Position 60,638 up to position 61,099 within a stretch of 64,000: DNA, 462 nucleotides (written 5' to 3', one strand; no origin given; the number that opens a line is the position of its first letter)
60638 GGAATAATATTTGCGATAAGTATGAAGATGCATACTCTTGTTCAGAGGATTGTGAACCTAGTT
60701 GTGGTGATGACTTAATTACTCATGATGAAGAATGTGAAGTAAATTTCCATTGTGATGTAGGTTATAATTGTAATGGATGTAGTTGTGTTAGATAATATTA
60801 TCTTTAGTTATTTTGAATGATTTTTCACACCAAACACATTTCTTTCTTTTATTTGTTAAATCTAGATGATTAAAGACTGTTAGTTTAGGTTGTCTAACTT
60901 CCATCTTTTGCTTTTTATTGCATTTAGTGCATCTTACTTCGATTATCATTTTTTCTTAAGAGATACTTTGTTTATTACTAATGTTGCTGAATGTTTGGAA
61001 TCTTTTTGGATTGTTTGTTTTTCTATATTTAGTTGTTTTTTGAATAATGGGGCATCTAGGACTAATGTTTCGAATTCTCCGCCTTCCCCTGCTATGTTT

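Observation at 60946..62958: Asparagine-synthetase / Dph6 (MJ0570) PP-loop fusion protein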

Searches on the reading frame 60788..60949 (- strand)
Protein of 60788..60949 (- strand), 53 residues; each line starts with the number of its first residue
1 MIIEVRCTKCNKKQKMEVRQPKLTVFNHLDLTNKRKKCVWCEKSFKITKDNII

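Call 34: search_protein_families(library=pfam, proteins=[window:60788-60949:-], max_evalue=1)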
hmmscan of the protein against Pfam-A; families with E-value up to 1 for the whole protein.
window:60788-60949:- (53 aa): 3 families
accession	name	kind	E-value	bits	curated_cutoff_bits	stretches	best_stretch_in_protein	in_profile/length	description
PF23550.1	zf_Tbcl_Rhp7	-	0.037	14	27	1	36-49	5-18/39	DNA repair protein rhp7 treble clef domain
PF17488.7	Herpes_glycoH_C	-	0.15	12.2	25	1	2-43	48-86/141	Herpesvirus glycoprotein H C-terminal domain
PF20120.5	DUF6510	-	0.27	11.6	26.4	0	28-47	19-38/86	Family of unknown function (DUF6510)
